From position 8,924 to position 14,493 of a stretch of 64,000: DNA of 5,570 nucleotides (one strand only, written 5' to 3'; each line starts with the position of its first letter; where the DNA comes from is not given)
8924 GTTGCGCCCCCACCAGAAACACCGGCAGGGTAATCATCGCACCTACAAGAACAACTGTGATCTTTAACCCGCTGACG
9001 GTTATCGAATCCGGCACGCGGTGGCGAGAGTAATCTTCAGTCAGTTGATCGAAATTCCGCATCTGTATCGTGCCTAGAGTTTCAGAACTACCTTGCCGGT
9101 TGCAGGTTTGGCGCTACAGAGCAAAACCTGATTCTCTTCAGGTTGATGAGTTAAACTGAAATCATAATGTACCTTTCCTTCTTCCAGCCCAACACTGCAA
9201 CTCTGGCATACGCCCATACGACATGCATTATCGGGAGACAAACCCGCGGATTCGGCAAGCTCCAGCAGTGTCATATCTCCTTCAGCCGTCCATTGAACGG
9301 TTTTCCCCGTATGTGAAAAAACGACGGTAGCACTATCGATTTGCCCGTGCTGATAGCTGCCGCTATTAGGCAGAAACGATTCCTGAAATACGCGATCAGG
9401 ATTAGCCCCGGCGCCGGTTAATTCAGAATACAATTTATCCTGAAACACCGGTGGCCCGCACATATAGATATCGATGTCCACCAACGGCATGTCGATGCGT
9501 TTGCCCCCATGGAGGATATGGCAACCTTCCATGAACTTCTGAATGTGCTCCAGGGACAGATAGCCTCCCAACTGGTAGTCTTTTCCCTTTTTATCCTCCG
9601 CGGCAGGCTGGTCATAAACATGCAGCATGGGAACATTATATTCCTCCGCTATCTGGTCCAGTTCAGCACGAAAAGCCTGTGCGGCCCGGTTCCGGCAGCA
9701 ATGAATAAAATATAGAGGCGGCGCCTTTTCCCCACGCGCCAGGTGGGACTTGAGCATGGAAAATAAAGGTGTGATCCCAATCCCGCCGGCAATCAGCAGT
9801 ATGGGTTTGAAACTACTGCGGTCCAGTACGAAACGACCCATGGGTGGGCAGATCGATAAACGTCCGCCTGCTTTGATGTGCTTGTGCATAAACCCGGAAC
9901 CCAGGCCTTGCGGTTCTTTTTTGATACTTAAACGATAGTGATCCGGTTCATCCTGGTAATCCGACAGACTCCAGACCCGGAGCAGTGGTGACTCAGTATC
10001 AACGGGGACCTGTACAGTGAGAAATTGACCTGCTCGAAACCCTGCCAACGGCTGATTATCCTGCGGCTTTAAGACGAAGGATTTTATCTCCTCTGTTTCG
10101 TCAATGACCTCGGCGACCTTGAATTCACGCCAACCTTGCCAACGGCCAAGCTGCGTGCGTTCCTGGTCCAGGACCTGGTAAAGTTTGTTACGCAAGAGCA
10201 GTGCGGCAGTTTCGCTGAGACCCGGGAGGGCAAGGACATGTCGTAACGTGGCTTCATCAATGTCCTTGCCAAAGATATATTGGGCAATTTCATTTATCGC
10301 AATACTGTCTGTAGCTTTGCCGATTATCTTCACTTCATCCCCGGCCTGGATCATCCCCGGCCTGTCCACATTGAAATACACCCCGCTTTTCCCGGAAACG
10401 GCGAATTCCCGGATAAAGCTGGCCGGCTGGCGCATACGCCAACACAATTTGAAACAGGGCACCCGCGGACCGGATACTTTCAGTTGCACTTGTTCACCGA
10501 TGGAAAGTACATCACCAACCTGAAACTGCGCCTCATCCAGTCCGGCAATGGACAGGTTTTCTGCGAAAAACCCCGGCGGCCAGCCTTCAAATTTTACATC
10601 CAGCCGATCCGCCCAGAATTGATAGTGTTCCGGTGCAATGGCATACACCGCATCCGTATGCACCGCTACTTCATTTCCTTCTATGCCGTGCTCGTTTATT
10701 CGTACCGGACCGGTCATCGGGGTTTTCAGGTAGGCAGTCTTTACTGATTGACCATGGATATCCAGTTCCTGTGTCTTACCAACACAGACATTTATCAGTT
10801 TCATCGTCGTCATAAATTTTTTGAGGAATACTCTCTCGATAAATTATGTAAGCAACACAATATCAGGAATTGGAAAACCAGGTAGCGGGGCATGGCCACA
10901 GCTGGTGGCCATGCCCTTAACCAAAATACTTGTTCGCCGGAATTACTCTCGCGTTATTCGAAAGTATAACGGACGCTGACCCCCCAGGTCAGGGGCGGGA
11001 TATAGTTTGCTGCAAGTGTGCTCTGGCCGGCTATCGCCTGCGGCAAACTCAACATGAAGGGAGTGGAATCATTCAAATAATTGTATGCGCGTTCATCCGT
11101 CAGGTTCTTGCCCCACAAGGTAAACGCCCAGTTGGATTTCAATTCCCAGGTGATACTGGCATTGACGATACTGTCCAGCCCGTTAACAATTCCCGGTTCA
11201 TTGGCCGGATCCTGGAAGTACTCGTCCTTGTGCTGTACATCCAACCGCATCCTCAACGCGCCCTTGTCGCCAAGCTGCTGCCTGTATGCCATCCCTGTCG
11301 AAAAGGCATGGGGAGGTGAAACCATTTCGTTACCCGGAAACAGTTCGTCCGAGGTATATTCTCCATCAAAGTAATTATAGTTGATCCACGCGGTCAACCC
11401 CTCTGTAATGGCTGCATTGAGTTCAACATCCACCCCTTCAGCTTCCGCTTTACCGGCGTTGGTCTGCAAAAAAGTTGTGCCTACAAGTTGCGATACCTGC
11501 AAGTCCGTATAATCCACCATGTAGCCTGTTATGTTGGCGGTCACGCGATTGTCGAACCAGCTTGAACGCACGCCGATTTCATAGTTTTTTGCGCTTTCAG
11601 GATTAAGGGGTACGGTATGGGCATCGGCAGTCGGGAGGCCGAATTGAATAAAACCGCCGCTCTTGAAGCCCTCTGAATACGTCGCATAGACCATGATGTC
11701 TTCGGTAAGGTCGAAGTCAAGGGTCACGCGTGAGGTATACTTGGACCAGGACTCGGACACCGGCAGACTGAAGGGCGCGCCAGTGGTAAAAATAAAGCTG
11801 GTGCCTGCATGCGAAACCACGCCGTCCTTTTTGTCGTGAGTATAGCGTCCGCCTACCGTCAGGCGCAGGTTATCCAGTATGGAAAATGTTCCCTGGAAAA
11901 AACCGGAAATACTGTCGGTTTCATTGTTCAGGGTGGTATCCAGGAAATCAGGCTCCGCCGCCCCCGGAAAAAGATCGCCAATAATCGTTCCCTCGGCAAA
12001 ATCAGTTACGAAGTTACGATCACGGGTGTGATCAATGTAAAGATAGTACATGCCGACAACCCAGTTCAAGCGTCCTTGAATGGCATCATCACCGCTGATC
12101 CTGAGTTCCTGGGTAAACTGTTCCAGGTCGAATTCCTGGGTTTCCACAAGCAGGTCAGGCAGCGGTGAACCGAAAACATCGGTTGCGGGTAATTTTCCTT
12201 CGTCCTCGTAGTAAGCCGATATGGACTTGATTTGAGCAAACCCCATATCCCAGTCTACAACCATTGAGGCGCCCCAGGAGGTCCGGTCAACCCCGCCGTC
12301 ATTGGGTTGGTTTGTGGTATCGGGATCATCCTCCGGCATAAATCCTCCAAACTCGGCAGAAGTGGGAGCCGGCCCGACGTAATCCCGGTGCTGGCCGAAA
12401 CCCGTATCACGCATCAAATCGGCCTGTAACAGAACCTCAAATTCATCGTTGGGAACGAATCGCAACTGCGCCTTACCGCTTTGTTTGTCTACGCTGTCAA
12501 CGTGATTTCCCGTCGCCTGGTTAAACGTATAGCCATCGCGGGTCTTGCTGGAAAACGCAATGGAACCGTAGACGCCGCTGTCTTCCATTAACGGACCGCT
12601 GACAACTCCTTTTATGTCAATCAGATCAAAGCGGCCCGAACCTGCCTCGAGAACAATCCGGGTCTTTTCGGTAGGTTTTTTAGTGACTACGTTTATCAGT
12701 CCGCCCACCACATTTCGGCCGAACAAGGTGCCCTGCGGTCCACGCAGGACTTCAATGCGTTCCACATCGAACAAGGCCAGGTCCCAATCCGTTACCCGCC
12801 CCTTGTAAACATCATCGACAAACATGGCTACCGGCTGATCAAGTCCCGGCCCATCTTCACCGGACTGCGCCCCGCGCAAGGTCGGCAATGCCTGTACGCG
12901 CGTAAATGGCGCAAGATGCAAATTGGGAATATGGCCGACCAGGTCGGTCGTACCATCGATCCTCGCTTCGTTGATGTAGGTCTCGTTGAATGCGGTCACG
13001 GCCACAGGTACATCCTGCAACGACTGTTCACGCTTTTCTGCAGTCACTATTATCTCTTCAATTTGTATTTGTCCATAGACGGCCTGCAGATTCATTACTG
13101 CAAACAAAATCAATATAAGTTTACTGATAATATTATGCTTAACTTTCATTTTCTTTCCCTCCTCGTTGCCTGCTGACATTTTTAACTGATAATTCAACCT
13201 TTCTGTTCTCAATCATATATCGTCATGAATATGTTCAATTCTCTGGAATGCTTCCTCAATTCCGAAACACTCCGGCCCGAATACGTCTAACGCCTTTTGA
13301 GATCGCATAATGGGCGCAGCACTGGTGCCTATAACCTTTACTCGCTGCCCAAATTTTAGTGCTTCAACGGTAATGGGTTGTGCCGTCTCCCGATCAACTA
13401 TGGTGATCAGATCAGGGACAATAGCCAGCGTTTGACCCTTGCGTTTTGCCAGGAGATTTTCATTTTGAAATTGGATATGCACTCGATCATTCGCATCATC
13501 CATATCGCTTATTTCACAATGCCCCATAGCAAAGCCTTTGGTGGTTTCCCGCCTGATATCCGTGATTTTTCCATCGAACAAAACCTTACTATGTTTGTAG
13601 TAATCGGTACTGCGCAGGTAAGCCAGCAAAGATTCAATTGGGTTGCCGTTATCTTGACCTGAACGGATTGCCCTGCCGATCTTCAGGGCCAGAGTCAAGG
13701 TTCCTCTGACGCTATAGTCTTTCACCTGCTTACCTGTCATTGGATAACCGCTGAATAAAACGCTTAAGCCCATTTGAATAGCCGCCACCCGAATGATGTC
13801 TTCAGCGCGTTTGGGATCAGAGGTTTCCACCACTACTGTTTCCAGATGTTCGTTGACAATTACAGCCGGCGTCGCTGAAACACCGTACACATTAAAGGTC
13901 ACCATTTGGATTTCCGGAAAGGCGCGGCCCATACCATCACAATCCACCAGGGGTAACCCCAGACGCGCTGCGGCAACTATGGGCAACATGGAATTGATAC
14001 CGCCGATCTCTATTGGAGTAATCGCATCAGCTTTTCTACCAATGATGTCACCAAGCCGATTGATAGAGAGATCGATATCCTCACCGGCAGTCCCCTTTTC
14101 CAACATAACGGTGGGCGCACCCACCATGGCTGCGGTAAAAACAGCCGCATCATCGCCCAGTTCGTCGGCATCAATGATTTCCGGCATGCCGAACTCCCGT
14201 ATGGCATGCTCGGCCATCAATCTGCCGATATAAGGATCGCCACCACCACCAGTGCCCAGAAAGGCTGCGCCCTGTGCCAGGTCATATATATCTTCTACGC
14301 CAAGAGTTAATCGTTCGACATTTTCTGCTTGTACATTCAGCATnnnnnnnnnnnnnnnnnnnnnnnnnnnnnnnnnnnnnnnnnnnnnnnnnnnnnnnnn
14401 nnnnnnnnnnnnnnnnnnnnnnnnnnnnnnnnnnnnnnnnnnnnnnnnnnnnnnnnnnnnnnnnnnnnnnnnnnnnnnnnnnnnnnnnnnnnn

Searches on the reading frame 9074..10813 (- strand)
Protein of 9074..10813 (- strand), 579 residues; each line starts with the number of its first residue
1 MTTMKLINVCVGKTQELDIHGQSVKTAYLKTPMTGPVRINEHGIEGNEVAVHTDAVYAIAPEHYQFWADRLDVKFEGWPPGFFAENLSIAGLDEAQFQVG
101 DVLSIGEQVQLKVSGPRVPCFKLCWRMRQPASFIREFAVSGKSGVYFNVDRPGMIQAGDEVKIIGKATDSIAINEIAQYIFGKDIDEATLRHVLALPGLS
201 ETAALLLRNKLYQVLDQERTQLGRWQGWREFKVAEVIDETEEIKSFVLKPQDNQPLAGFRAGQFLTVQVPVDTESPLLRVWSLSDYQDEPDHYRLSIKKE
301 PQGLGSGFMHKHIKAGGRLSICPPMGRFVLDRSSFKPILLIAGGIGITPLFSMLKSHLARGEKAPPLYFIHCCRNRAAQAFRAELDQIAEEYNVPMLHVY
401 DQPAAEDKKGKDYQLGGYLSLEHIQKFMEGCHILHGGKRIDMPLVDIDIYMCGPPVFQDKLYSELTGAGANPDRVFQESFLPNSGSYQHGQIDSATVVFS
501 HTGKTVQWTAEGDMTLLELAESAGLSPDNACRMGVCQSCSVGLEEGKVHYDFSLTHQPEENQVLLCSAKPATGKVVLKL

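Call 65: search_protein_families(library=pfam, proteins=[window:9074-10813:-])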
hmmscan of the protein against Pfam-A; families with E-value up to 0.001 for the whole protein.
window:9074-10813:- (579 aa): 5 families
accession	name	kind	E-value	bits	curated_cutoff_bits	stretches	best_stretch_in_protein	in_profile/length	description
PF03473.23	MOSC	-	3.8e-25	88.7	22.7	1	53-162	9-120/120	MOSC domain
PF00175.26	NAD_binding_1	-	2.7e-14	54.2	22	1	340-458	1-104/109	Oxidoreductase NAD-binding domain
PF00111.32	Fer2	-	9.1e-10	38.8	21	1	502-570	4-76/77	2Fe-2S iron-sulfur cluster binding domain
PF00970.30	FAD_binding_6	-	3.5e-07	30.9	21.1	1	231-328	2-97/99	Oxidoreductase FAD-binding domain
PF08030.17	NAD_binding_6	-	1.5e-06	28.8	22.2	1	336-393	2-64/156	Ferric reductase NAD binding domain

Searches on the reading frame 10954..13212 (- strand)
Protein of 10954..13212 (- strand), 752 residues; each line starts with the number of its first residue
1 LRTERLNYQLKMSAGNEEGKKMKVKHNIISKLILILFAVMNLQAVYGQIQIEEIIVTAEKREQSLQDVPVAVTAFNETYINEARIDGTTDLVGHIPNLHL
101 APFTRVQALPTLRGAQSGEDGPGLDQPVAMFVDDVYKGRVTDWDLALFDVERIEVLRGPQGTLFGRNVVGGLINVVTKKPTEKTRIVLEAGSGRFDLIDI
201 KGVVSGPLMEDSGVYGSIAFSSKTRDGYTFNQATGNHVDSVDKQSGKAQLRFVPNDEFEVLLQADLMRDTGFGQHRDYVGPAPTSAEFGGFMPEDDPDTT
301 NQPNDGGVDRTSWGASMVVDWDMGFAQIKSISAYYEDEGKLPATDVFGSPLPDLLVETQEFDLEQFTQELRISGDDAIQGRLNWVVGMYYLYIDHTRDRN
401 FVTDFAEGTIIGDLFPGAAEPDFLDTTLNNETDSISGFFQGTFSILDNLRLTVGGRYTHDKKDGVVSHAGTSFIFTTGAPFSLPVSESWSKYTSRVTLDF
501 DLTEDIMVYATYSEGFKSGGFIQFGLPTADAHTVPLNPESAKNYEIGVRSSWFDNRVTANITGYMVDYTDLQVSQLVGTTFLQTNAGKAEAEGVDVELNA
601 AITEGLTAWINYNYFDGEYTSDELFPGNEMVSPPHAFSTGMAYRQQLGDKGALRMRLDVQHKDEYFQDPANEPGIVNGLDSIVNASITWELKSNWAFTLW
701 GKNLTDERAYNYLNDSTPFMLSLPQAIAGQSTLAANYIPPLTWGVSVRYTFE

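Call 65: search_protein_families(library=pfam, proteins=[window:10954-13212:-])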
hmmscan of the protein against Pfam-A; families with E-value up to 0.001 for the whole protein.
window:10954-13212:- (752 aa): 2 families
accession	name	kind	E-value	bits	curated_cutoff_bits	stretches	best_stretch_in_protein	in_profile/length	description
PF00593.30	TonB_dep_Rec_b-barrel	-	3.4e-46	159.5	27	1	268-704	14-436/436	TonB dependent receptor-like, beta-barrel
PF07715.20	Plug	-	2.9e-11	44.3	23.9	1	65-171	2-106/107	TonB-dependent Receptor Plug Domain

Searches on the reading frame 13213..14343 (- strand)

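Call 65: search_protein_families(library=pfam, proteins=[window:13213-14343:-])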
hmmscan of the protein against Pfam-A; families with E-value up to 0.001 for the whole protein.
window:13213-14343:- (376 aa): 2 families
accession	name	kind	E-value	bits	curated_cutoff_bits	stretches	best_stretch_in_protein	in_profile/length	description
PF20906.3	S-Me-THD_C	-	5e-62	209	27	1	176-366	2-187/190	S-Me-THD-like, C-terminal domain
PF06032.18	S-Me-THD_N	-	2.3e-55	187.4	27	1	17-173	1-157/158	S-Me-THD-like, N-terminal domain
